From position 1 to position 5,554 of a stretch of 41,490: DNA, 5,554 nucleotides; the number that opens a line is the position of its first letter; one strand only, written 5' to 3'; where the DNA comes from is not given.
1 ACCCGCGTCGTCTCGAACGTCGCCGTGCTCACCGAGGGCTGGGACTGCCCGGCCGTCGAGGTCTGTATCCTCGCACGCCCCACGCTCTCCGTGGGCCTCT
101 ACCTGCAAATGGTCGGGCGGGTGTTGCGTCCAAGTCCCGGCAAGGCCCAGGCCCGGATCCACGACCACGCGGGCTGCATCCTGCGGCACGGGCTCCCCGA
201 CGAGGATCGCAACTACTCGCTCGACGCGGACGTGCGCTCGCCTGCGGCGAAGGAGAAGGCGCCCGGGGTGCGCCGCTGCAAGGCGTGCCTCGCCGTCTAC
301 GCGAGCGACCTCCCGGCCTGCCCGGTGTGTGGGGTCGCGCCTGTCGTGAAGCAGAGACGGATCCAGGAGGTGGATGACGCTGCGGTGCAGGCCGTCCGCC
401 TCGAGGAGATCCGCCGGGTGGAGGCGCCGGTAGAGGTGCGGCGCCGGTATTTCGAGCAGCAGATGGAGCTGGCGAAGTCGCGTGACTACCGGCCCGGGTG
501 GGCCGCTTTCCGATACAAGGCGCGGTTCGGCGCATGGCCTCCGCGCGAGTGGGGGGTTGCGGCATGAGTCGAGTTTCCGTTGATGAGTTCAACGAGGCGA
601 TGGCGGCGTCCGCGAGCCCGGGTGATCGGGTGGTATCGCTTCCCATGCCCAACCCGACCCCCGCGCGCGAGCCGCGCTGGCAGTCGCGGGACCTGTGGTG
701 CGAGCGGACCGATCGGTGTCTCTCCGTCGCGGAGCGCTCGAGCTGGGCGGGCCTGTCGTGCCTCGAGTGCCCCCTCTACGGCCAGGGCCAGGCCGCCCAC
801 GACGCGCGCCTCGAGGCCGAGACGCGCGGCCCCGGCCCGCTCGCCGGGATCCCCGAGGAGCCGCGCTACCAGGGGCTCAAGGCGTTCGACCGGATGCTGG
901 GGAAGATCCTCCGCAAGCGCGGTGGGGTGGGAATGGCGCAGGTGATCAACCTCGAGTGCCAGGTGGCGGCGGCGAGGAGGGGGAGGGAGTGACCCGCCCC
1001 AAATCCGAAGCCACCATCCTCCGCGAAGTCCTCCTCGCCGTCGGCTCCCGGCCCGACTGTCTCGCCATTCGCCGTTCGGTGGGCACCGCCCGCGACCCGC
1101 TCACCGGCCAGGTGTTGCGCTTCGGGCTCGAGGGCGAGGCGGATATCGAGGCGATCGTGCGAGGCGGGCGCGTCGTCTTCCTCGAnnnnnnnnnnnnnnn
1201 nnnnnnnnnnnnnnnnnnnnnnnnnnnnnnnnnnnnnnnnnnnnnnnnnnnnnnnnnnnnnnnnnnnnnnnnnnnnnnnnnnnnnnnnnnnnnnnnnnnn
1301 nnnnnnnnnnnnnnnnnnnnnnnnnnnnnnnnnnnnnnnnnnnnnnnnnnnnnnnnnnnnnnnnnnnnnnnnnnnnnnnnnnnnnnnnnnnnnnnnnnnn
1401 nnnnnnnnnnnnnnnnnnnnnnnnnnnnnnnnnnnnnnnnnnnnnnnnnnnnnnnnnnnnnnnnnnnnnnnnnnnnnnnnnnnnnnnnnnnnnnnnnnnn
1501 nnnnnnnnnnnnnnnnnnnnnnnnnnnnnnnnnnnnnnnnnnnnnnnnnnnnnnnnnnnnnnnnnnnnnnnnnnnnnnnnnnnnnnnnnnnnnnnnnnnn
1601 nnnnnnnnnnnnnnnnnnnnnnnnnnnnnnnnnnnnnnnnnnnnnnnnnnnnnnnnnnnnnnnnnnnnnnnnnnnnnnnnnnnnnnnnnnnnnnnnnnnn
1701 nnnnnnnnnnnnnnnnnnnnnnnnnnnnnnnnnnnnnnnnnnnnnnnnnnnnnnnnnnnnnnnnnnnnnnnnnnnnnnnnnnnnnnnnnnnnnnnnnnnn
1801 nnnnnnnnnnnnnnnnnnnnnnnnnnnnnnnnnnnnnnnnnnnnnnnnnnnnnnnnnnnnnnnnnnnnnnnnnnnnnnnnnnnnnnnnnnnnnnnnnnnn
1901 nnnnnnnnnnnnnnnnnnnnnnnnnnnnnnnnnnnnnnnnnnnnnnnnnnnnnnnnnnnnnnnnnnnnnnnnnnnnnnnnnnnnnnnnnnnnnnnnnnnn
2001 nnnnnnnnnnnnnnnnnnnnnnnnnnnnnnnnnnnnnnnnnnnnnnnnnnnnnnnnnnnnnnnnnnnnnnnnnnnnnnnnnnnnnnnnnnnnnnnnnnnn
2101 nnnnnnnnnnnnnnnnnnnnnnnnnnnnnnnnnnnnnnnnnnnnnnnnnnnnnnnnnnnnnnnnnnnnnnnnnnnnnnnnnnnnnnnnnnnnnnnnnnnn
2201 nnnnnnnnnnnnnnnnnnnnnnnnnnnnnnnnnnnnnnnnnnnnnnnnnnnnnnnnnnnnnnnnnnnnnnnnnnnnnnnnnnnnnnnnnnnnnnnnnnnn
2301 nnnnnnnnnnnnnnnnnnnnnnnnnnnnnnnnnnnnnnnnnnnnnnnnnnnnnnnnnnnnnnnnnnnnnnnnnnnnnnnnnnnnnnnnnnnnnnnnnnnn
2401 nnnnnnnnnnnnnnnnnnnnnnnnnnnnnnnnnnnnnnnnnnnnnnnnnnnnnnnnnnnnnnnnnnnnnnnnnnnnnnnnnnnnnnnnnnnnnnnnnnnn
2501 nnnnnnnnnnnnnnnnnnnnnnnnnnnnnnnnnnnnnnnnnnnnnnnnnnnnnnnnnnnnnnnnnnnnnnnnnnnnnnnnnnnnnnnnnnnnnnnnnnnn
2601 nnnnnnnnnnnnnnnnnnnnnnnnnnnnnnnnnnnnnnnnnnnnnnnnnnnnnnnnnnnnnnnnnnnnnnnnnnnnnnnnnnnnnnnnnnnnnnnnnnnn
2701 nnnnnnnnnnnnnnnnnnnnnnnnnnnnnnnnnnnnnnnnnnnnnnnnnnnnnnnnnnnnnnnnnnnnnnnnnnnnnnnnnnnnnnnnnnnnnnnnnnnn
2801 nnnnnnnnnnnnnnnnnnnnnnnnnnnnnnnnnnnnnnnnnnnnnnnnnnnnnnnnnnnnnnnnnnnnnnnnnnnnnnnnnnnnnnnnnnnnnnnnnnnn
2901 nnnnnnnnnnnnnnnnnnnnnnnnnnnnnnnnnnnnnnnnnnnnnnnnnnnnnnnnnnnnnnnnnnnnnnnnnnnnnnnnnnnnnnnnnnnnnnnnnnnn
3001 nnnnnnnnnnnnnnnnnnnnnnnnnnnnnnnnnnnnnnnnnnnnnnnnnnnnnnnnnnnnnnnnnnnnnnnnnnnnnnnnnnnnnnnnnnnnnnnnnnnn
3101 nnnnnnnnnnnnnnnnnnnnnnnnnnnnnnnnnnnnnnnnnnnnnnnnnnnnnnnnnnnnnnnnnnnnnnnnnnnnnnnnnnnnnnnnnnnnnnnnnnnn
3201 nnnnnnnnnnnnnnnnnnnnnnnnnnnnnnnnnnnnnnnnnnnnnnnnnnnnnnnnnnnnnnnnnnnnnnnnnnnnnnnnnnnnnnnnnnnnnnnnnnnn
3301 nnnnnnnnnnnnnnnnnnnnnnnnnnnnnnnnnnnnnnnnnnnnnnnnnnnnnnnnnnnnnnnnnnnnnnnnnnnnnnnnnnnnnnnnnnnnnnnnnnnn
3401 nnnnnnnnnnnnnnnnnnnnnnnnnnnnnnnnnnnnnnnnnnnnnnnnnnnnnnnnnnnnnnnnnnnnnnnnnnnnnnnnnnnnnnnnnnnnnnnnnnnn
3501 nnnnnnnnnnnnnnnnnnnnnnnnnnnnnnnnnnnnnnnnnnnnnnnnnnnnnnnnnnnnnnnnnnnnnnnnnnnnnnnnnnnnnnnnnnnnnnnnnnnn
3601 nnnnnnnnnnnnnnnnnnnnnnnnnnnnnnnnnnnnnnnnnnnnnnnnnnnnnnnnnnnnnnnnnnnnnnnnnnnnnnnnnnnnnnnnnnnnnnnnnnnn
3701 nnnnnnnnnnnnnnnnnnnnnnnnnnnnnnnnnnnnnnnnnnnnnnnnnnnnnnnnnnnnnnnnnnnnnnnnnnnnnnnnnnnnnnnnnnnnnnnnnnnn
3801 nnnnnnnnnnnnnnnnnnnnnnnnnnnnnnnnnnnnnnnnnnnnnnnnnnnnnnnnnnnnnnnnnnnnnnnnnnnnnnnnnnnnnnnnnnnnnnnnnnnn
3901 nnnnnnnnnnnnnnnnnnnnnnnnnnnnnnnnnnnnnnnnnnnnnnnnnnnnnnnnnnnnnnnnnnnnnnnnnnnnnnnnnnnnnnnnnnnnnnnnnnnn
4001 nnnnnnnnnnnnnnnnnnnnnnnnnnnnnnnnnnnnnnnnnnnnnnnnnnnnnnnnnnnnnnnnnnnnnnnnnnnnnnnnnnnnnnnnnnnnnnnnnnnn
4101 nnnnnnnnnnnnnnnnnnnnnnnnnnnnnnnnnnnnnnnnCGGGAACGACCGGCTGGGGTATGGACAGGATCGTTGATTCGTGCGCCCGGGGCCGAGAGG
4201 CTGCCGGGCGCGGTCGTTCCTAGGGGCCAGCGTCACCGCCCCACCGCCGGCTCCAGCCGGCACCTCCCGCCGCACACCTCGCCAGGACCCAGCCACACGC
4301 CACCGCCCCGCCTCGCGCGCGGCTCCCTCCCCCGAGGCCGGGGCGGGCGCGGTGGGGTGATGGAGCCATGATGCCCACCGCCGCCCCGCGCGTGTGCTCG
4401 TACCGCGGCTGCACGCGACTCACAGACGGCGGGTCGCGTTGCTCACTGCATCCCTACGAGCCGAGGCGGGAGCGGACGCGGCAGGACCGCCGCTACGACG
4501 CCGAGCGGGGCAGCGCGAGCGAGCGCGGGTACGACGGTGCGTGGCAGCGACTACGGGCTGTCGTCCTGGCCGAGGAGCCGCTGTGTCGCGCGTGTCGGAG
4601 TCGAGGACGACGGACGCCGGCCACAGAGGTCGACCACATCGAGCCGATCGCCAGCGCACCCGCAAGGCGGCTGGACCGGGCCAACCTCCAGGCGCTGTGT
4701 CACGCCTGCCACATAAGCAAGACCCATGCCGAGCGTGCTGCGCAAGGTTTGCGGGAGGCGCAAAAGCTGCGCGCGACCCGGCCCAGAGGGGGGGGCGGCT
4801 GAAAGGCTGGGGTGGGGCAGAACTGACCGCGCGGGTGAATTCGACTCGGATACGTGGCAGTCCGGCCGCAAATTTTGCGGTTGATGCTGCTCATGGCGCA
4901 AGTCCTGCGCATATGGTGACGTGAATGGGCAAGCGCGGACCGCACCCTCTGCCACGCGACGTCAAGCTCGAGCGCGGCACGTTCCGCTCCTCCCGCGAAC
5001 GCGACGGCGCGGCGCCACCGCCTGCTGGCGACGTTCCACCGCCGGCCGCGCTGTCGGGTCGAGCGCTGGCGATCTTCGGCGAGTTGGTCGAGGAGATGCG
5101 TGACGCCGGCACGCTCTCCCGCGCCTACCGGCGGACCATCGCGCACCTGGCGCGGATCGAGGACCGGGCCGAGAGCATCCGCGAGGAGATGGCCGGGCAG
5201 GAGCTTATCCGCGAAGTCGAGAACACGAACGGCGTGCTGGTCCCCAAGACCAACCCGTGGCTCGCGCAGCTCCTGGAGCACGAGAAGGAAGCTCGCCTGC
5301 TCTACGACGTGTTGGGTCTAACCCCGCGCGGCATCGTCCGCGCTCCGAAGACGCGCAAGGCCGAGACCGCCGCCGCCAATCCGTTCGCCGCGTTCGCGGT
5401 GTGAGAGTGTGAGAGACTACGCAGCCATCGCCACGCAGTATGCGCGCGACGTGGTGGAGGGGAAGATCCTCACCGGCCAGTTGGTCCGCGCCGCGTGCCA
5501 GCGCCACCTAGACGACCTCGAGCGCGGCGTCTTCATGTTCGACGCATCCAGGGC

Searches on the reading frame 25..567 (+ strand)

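Call 26: search_protein_families(library=pfam, proteins=[window:25-567:+], max_evalue=0.01)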
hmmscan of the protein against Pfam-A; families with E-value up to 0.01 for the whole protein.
window:25-567:+ (180 aa): 1 family
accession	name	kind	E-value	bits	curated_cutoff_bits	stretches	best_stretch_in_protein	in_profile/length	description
PF00271.37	Helicase_C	-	0.0064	17.2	23.5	1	2-36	75-109/110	Helicase conserved C-terminal domain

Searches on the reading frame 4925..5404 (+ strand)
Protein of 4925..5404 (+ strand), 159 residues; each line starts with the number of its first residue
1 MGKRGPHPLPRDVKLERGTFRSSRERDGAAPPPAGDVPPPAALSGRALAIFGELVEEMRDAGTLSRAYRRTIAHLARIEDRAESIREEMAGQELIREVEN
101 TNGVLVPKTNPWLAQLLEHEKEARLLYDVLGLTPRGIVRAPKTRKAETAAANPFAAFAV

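Call 26: search_protein_families(library=pfam, proteins=[window:4925-5404:+], max_evalue=0.01)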
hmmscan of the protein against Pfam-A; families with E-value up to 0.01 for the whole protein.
window:4925-5404:+ (159 aa): 1 family
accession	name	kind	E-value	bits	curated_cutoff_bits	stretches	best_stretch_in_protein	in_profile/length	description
PF05119.17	Terminase_4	-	3.9e-09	37.2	24.7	1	47-141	1-92/98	Phage terminase, small subunit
